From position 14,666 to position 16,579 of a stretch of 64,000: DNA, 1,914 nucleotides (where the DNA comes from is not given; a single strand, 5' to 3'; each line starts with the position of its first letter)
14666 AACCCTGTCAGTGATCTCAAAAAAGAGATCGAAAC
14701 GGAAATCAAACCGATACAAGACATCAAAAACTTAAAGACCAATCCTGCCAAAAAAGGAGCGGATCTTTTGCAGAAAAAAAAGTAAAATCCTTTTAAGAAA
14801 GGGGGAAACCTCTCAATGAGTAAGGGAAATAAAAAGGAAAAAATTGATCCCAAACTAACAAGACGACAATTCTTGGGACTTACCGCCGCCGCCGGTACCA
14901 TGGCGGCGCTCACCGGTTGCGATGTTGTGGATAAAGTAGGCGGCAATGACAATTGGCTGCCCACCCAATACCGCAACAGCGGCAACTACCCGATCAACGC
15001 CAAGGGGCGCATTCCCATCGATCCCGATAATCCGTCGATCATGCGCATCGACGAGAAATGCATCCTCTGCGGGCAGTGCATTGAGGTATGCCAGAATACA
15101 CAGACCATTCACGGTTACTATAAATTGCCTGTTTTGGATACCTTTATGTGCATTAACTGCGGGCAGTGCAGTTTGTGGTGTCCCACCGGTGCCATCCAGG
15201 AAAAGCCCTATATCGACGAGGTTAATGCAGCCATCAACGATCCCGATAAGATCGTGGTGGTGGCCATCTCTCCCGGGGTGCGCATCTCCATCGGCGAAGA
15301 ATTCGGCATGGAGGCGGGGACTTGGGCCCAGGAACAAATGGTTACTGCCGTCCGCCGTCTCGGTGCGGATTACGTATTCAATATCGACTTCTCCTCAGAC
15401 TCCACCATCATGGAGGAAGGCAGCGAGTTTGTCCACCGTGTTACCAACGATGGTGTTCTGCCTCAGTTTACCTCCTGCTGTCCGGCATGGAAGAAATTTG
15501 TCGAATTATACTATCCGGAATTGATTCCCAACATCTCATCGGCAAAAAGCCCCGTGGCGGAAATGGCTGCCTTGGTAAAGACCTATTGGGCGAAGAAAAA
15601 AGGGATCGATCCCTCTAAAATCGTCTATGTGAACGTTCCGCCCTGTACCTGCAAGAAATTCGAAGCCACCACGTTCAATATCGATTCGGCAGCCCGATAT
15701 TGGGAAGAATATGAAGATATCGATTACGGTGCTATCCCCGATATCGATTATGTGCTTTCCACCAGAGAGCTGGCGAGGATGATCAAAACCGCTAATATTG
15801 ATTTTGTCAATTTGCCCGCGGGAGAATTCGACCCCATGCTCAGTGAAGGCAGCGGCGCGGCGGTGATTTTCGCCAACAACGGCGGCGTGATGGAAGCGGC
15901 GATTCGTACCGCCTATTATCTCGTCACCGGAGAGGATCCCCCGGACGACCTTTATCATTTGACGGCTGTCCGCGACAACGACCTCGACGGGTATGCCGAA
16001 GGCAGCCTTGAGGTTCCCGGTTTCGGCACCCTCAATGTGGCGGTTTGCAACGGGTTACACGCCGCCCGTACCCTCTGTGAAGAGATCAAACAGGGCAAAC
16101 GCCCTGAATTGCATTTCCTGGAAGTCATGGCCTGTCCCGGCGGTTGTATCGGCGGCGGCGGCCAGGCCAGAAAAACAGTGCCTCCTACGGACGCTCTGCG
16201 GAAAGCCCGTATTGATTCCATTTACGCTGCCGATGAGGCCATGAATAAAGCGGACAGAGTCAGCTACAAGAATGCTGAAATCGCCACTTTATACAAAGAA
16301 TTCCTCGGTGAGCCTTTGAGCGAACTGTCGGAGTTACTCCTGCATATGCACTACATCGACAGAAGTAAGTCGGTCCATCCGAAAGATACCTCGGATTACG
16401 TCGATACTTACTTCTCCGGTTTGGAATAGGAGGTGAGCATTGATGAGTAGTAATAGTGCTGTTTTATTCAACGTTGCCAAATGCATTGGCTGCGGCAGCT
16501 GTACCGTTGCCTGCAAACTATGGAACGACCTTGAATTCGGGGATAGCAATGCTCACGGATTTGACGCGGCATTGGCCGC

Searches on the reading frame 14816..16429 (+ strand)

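Call 16: search_protein_families(library=pfam, proteins=[window:14816-16429:+], max_evalue=0.001)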
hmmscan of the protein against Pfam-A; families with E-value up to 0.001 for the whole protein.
window:14816-16429:+ (537 aa): 10 families
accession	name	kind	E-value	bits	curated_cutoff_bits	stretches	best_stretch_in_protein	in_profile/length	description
PF02906.19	Fe_hyd_lg_C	-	1.6e-79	267.5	22.1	1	145-448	1-245/245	Iron only hydrogenase large subunit, C-terminal domain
PF02256.22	Fe_hyd_SSU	-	2.2e-15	56.9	24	1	460-516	2-56/56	Iron hydrogenase small subunit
PF00037.32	Fer4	-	1.2e-08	34.8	21.1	2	106-128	2-24/24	4Fe-4S binding domain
PF13237.11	Fer4_10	-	3.1e-07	30.6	25.5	0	105-137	2-36/53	4Fe-4S dicluster domain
PF13484.11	Fer4_16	-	4.2e-06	27.9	30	0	112-134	2-25/66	4Fe-4S double cluster binding domain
PF12838.12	Fer4_7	-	1e-05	26.4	27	1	81-126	1-52/52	4Fe-4S dicluster domain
PF14697.11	Fer4_21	-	1.8e-05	25.2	35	1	78-128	3-58/59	4Fe-4S dicluster domain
PF13187.11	Fer4_9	-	3.9e-05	24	27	1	81-127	1-52/52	4Fe-4S dicluster domain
PF12797.12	Fer4_2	-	6.6e-05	23.1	24.5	0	105-124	3-22/22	4Fe-4S binding domain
PF25160.1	LdpA_Fe-S-bd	-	0.0009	19.4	27.6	0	111-132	27-48/49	LdpA Fe-S cluster-binding domain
